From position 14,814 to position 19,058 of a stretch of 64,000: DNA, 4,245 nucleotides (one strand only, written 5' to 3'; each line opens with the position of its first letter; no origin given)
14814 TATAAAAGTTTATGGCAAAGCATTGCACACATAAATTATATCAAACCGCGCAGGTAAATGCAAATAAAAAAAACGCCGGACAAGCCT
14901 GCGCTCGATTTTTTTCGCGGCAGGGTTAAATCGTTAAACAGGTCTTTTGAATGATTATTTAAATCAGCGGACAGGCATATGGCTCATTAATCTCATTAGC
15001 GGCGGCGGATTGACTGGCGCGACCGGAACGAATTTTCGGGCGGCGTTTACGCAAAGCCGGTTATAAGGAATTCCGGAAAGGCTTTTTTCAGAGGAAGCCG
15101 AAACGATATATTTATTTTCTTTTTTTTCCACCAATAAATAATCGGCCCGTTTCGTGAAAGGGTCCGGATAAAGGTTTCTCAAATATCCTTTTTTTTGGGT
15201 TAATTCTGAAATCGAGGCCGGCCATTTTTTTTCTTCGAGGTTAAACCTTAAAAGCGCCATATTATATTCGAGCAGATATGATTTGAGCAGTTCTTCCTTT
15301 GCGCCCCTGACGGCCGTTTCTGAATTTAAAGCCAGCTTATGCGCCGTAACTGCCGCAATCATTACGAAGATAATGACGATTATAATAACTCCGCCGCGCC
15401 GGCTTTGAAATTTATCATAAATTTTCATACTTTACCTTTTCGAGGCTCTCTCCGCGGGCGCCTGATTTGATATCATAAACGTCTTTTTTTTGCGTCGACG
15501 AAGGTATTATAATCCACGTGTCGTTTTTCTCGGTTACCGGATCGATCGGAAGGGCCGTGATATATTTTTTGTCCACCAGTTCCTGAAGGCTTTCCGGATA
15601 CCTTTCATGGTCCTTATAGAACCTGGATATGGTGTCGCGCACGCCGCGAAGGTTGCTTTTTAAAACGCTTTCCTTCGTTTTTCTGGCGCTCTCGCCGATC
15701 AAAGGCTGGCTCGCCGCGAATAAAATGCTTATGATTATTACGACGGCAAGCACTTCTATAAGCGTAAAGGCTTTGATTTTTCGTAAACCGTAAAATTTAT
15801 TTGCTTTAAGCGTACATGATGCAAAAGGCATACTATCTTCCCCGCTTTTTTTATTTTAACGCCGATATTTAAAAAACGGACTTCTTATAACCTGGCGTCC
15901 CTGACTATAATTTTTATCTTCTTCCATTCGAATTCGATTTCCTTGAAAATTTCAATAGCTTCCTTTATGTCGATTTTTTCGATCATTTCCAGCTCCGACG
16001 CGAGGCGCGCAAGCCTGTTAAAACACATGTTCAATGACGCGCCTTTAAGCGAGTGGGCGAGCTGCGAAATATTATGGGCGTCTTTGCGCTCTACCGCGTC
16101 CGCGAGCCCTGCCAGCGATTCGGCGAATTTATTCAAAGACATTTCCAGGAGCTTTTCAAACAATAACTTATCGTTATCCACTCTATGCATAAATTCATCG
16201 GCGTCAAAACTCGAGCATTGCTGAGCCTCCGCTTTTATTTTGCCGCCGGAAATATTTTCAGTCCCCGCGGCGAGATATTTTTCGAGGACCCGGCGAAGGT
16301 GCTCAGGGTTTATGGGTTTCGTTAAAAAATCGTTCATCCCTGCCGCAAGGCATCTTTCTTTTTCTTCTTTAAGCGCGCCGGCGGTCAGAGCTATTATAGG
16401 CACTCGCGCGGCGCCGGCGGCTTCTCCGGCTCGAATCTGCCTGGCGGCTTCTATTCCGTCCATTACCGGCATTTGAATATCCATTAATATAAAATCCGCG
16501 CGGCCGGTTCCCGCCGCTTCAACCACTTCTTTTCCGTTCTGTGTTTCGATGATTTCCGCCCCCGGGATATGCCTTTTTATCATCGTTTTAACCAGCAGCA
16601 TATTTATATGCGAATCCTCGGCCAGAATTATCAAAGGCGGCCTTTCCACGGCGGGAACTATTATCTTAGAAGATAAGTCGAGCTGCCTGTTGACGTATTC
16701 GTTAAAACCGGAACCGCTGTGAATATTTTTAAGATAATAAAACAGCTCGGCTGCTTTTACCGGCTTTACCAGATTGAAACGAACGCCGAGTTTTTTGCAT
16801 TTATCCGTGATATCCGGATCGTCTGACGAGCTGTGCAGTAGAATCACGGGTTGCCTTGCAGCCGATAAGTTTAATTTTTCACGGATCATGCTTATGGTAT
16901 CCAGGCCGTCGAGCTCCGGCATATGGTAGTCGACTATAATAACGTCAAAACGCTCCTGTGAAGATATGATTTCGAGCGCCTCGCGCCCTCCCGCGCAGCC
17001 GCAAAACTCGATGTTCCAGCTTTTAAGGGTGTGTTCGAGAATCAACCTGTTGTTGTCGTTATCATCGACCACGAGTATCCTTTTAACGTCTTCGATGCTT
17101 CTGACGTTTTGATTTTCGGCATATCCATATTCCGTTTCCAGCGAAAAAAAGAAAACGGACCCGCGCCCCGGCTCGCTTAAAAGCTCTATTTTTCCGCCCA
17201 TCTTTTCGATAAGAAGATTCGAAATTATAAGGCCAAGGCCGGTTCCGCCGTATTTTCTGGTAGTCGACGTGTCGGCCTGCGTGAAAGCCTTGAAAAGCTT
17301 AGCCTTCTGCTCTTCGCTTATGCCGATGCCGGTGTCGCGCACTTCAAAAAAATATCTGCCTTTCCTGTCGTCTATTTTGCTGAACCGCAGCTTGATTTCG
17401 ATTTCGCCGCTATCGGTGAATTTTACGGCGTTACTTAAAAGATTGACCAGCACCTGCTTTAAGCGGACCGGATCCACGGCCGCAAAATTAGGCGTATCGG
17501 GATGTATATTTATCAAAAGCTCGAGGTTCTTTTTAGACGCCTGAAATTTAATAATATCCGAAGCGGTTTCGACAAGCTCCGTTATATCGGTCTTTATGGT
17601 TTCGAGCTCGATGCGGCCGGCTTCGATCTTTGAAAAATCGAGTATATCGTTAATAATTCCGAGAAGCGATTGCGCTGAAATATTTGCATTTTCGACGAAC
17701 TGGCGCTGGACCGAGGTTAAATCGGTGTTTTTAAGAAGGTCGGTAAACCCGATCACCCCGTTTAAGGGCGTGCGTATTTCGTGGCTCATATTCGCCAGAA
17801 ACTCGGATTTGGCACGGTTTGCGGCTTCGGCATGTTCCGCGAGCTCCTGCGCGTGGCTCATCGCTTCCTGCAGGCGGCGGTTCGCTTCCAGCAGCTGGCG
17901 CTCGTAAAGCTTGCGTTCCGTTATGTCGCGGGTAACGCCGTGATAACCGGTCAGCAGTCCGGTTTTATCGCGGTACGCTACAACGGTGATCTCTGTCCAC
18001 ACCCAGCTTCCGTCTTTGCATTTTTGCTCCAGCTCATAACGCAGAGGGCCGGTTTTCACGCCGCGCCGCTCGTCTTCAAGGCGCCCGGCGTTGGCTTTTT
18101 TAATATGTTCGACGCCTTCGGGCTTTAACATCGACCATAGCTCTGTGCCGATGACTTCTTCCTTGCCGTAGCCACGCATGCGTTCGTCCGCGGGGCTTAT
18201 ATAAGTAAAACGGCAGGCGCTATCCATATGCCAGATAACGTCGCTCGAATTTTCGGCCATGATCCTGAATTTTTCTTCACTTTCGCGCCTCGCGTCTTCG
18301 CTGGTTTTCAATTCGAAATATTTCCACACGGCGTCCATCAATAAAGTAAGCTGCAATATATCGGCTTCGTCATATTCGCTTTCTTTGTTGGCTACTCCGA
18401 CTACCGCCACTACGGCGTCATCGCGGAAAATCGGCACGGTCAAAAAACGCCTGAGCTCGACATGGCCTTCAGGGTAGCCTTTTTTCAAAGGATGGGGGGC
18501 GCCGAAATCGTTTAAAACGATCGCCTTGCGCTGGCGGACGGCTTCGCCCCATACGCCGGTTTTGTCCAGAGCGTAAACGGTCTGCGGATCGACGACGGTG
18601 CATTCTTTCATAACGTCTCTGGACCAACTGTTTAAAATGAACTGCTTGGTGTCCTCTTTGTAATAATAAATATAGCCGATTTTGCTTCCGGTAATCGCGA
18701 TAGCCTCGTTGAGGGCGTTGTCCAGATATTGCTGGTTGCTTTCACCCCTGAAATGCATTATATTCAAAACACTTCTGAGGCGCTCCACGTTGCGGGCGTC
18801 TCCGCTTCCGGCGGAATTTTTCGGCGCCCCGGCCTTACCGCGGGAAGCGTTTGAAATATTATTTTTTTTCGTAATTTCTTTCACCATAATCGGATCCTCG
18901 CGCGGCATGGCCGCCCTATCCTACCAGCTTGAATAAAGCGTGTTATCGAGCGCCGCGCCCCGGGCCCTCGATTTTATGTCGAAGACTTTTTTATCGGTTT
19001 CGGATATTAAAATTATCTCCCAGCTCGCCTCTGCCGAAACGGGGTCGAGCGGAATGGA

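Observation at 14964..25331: Type IV pilus/T2SS-like locus with four paralogous pseudopilins, no secretin or peptidase in view, and a 1007-aa GAF-PAS hybrid kinase inside the pilin genes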

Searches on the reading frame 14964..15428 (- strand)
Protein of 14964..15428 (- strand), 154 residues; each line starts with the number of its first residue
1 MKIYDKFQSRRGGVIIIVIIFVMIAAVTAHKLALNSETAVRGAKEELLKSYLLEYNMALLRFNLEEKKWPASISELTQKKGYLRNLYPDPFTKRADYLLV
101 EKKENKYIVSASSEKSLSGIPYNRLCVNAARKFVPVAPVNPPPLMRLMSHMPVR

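Call 3: search_protein_families(library=pfam, proteins=[window:14964-15428:-], max_evalue=0.1)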
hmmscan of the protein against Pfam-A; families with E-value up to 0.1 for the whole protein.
window:14964-15428:- (154 aa): 0 families

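Call 4: search_protein_families(library=ncbifam, proteins=[window:14964-15428:-], max_evalue=0.1)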
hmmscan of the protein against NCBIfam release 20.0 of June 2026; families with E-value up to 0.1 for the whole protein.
window:14964-15428:- (154 aa): 1 family
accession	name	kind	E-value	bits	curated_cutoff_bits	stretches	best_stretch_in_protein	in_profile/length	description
TIGR01710.1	typeII_sec_gspG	equivalog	0.022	14.8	88.85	0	14-92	8-96/134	type II secretion system major pseudopilin GspG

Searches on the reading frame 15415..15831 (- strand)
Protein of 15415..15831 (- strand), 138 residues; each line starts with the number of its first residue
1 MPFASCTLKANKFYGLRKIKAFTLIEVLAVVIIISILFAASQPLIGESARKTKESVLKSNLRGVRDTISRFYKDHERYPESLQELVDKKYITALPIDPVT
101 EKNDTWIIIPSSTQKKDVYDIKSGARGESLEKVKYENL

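Call 3: search_protein_families(library=pfam, proteins=[window:15415-15831:-], max_evalue=0.1)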
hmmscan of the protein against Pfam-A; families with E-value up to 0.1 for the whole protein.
window:15415-15831:- (138 aa): 1 family
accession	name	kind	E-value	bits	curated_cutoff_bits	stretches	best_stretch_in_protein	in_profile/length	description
PF07963.17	N_methyl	-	5.9e-06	26.1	21.2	1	17-40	2-25/27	Prokaryotic N-terminal methylation motif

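Call 4: search_protein_families(library=ncbifam, proteins=[window:15415-15831:-], max_evalue=0.1)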
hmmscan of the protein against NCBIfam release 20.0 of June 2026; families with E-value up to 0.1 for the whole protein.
window:15415-15831:- (138 aa): 12 families
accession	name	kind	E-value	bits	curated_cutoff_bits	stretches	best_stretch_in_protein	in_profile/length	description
TIGR01710.1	typeII_sec_gspG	equivalog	2.2e-08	34.2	88.85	1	20-85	1-66/134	type II secretion system major pseudopilin GspG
NF040999.1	pilin_ComGC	equivalog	3.4e-08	33.6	75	1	20-93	2-74/84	competence type IV pilus major pilin ComGC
NF041775.1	typeIV_PilA_Myxo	equivalog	7.2e-06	26.1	400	1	20-84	11-75/214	type IV pilin protein PilA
TIGR02532.1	IV_pilin_GFxxxE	domain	2.9e-05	23.7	16.3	1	21-40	3-22/24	prepilin-type N-terminal cleavage/methylation domain-containing protein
NF040982.1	ComGD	equivalog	0.00028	21.3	70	1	19-56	1-38/139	competence type IV pilus minor pilin ComGD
TIGR02596.1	TIGR02596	subfamily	0.0026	17.9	70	1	22-50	1-29/196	Verru_Chthon cassette protein D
NF041002.1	pilin_ComGF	equivalog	0.0033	17.7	80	1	19-52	1-34/139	competence type IV pilus minor pilin ComGF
NF041013.1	T4P_ComGE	equivalog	0.017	15.2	49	1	17-54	1-38/83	competence type IV pilus minor pilin ComGE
NF007862.0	PRK10574.1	equivalog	0.021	15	138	1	18-44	3-29/145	prepilin peptidase-dependent pilin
TIGR01708.2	typeII_sec_gspH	equivalog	0.034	14.1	80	1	22-46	4-28/169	type II secretion system minor pseudopilin GspH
NF038303.1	EPS_HpsB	equivalog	0.09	12.7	150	0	21-45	4-28/211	hormogonium polysaccharide secretion pseudopilin HpsB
TIGR02599.1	TIGR02599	subfamily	0.095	11.9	256.5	0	21-56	1-36/361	Verru_Chthon cassette protein C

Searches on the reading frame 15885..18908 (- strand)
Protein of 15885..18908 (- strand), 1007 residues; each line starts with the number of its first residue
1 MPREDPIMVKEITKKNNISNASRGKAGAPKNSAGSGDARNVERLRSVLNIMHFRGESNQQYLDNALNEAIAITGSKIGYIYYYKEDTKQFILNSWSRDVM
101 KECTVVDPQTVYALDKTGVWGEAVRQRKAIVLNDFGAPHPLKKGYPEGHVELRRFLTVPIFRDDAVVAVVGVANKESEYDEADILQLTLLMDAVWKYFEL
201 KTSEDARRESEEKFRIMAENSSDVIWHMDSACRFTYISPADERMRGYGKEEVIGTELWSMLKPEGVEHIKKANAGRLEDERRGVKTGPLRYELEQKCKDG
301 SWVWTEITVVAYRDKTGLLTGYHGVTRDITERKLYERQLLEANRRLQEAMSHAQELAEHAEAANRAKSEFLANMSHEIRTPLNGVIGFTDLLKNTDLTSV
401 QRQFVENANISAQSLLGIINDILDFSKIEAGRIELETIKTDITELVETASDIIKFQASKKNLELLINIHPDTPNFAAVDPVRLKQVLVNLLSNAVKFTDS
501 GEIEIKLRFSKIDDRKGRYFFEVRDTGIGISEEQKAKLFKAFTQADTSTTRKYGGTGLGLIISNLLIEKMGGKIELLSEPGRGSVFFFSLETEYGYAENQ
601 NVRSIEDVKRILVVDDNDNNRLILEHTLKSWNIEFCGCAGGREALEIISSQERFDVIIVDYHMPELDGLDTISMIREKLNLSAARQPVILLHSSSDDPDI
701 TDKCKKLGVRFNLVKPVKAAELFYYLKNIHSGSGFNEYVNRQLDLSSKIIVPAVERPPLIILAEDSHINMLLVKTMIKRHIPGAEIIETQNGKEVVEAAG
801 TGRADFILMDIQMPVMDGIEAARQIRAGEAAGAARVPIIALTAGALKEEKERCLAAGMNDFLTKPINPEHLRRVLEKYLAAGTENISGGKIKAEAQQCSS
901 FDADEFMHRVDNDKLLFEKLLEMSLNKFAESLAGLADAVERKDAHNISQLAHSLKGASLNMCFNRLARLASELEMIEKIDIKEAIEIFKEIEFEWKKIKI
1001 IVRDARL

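Call 3: search_protein_families(library=pfam, proteins=[window:15885-18908:-], max_evalue=0.1)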
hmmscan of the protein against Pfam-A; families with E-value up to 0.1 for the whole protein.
window:15885-18908:- (1007 aa): 11 families
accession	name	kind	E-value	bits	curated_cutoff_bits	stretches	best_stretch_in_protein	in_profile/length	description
PF00072.30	Response_reg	-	2.2e-43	147.4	30.2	2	760-875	1-110/111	Response regulator receiver domain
PF02518.31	HATPase_c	-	9.8e-29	100.5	26.4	1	479-591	2-108/111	Histidine kinase-, DNA gyrase B-, and HSP90-like ATPase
PF13185.12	GAF_2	-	5.7e-26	91.8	28.6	1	60-195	6-132/136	GAF domain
PF00512.31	HisKA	-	2.3e-23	82.4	26.9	1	366-431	1-66/66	His Kinase A (phospho-acceptor) domain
PF13426.13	PAS_9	-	3.3e-09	37.4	27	1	228-331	7-103/103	PAS domain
PF08448.16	PAS_4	-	4.3e-09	37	23.1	1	219-333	2-109/110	PAS fold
PF01627.28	Hpt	-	1.5e-08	35.2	24.6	1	920-975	2-57/84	Hpt domain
PF01590.32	GAF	-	4.3e-08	34.2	22.4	1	59-194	3-129/133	GAF domain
PF08447.18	PAS_3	-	6.8e-08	33.1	25.6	1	235-325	2-88/89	PAS fold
PF00989.32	PAS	-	1e-06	29.1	22.6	1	214-329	3-113/113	PAS fold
PF13589.12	HATPase_c_3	-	0.0049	17.3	25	1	483-567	3-84/137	Histidine kinase-, DNA gyrase B-, and HSP90-like ATPase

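Call 4: search_protein_families(library=ncbifam, proteins=[window:15885-18908:-], max_evalue=0.1)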
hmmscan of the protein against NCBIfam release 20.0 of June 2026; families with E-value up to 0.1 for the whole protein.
window:15885-18908:- (1007 aa): 161 families (the best 25 are shown)
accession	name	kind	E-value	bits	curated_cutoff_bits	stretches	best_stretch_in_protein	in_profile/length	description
NF008318.0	PRK11107.1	equivalog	8.5e-144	480.8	890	1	359-978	285-887/920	two-component sensor histidine kinase BarA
TIGR02956.1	TMAO_torS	equivalog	7.2e-124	414.9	676.5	2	338-734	435-824/967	TMAO reductase system sensor histidine kinase/response regulator TorS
NF011874.0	PRK15347.1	equivalog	3.6e-115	386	852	3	352-591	383-613/921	two component system sensor kinase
NF045901.1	HisKinLetSLeg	equivalog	9.8e-108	361.3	1650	3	359-591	285-517/906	two-component system sensor histidine kinase LetS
NF008302.0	PRK11091.1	equivalog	1.7e-105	353.9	838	2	214-727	157-640/779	aerobic respiration two-component sensor histidine kinase ArcB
NF041947.1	LuxQ_Vibrio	equivalog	1.2e-104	350.9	1200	2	346-726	451-835/843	quorum-sensing autoinducer 2 sensor kinase/phosphatase LuxQ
NF008099.0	PRK10841.1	equivalog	3.3e-90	303.1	920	3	353-588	456-686/949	two-component system sensor histidine kinase RcsC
NF038297.2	hybrid_HK_HrmK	equivalog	6.2e-84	282.8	725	2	344-682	212-563/607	hybrid histidine kinase/response regulator HrmK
NF008543.0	PRK11466.1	equivalog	3.4e-71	240.3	982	2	349-670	427-743/914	TMAO reductase system sensor histidine kinase/response regulator TorS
NF007420.1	PRK09959.1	equivalog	5e-71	239.6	1995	2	358-731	703-1075/1197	acid-sensing system histidine kinase EvgS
NF041832.1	near_NosP_CTERM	subfamily_domain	1.6e-56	192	400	2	361-727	1-367/370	NahK/ErcS family hybrid sensor histidine kinase/response regulator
NF047874.1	MASE3_PAS_HK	subfamily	2.6e-56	191.7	560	1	198-603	251-635/655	MASE3 domain-containing sensor histidine kinase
NF041880.1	EPS_EpsF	equivalog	3.8e-56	190.6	900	3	207-588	139-489/492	response regulator EpsF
NF047465.1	hybrid_HK_LvrA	exception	7.3e-55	186.4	1200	3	336-586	171-416/819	hybrid histidine kinase/response regulator LvrA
NF046044.1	PnpS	equivalog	1.1e-52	179.4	400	1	346-590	150-389/390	two-component system histidine kinase PnpS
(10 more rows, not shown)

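Call 35: find_homologous_proteins(query=window:15885-18908:-, max_evalue=1e-50)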
Query window:15885-18908:- (1007 aa): 7960 proteins with E <= 1e-50 among 8000 candidates; the best 120 are listed.
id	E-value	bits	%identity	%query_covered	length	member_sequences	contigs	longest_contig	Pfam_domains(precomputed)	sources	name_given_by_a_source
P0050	0.0e+0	1338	62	96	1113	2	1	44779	PF08447.19,PF13426.14,PF13185.13,PF01590.33,PF08448.17,PF02518.32,PF00512.32,PF00989.32,PF00072.31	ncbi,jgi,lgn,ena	-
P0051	0.0e+0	1329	63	93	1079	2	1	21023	PF08447.19,PF13426.14,PF13185.13,PF01590.33,PF08448.17,PF02518.32,PF00512.32,PF00989.32,PF00072.31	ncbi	-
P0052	0.0e+0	1311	100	60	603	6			PF02518.32,PF00072.31,PF01627.29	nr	nr:response regulator [Candidatus Wallbacteria bacterium]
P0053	1.1e-260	886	44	94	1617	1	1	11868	PF08447.19,PF13426.14,PF13188.14,PF13185.13,PF08448.17,PF02518.32,PF00512.32,PF00989.32,PF00072.31,PF14598.13,PF01627.29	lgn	-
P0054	5.8e-251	854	47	77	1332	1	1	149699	PF08447.19,PF13426.14,PF13188.14,PF13185.13,PF08448.17,PF02518.32,PF00512.32,PF00989.32,PF00072.31,PF01627.29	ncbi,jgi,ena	-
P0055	1.9e-238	812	49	79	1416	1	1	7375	PF13426.14,PF13188.14,PF24820.2,PF00512.32,PF00072.31,PF01627.29,PF13596.13,PF08447.19,PF12860.14,PF08448.17,PF02518.32,PF00989.32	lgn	-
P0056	2.4e-238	812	54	69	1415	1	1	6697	PF13596.13,PF08447.19,PF13426.14,PF13188.14,PF08348.19,PF08448.17,PF02518.32,PF00512.32,PF00989.32,PF00072.31,PF01627.29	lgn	-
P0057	5.8e-237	807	48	80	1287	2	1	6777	PF08447.19,PF13426.14,PF13188.14,PF24820.2,PF08448.17,PF02518.32,PF00512.32,PF00989.32,PF00072.31,PF01627.29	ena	-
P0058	1.6e-235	803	57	61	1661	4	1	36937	PF13426.14,PF13188.14,PF13185.13,PF13492.13,PF00512.32,PF00072.31,PF01627.29,PF08447.19,PF01590.33,PF08448.17,PF02518.32,PF00989.32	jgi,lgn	-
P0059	3.6e-235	801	45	68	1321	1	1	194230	PF08447.19,PF13426.14,PF13188.14,PF13185.13,PF01590.33,PF08448.17,PF02518.32,PF00512.32,PF00989.32,PF00072.31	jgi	jgi:hypothetical protein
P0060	6.5e-235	801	52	67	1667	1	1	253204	PF13426.14,PF13188.14,PF13185.13,PF13492.13,PF00512.32,PF00072.31,PF01627.29,PF08447.19,PF01590.33,PF08448.17,PF02518.32,PF00989.32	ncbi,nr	ncbi:MAG: PAS domain S-box protein [Bacteroidales bacterium]|nr:PAS domain S-box protein [Bacteroida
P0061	1.0e-234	800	50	71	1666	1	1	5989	PF13426.14,PF13188.14,PF13185.13,PF13492.13,PF00512.32,PF00072.31,PF01627.29,PF08447.19,PF21370.5,PF01590.33,PF08448.17,PF02518.32,PF00989.32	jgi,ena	jgi:PAS domain S-box-containing protein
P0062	1.0e-233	797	36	78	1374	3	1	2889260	PF08447.19,PF13426.14,PF13188.14,PF13185.13,PF08448.17,PF02518.32,PF00512.32,PF00989.32,PF00072.31,PF14598.13,PF01627.29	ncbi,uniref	ncbi:PAS domain S-box protein [Methanolobus sp. WCC5]|uniref:PAS domain S-box protein n=1 Tax=Methan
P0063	1.6e-231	789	50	67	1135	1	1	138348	PF08447.19,PF13426.14,PF13185.13,PF08448.17,PF02518.32,PF00512.32,PF00989.32,PF00072.31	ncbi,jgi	-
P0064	2.2e-231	789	60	52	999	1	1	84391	PF08447.19,PF13426.14,PF13185.13,PF01590.33,PF08448.17,PF02518.32,PF00512.32,PF00989.32,PF00072.31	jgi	jgi:PAS domain S-box-containing protein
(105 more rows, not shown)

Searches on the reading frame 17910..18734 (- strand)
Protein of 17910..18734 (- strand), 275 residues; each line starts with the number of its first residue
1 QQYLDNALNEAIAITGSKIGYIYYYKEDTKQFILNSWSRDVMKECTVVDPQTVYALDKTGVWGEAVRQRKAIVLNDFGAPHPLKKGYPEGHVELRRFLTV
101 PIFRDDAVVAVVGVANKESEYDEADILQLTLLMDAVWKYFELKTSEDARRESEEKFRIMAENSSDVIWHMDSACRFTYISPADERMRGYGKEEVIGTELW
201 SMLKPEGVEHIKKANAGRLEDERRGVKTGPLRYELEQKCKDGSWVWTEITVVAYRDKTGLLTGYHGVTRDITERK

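Call 94: find_related_loci(query=window:17910-18734:-, collection=metagenome_contigs, flank=6000)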
Query window:17910-18734:- (275 aa) in metagenome_contigs; peptide patterns used: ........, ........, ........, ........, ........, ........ (x = any residue, [..] = any of these).
68 stretches matched a pattern; 24 encode a relative of the query (tblastn E <= 1e-3); 24 distinct loci.
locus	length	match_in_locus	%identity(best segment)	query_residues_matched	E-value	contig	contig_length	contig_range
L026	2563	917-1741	100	1-275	0e+0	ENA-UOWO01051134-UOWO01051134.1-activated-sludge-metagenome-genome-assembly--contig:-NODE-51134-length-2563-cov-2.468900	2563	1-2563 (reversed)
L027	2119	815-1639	89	1-275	3e-168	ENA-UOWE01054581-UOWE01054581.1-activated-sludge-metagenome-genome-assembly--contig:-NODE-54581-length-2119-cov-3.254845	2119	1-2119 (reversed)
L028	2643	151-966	51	1-275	4e-91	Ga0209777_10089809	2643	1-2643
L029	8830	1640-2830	47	1-275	2e-74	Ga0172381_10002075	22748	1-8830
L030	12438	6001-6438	69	1-146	8e-69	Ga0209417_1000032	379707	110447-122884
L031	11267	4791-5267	63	1-159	3e-67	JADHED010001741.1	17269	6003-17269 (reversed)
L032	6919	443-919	63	1-159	2e-67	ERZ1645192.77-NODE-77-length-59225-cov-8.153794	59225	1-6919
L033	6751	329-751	65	1-141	2e-61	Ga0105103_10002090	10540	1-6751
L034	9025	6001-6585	48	3-197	8e-60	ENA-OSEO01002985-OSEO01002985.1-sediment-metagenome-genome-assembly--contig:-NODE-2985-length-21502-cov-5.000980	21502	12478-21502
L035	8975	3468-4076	45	1-203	2e-59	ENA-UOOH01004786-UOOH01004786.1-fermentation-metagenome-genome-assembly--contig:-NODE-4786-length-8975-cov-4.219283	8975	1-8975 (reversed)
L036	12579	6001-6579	47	1-186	9e-55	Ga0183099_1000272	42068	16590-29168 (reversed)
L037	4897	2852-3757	56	1-275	5e-55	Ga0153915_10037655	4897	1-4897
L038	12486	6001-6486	52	1-161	3e-54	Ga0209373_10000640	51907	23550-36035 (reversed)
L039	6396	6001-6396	58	1-132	4e-45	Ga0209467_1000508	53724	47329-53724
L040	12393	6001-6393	53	7-137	3e-43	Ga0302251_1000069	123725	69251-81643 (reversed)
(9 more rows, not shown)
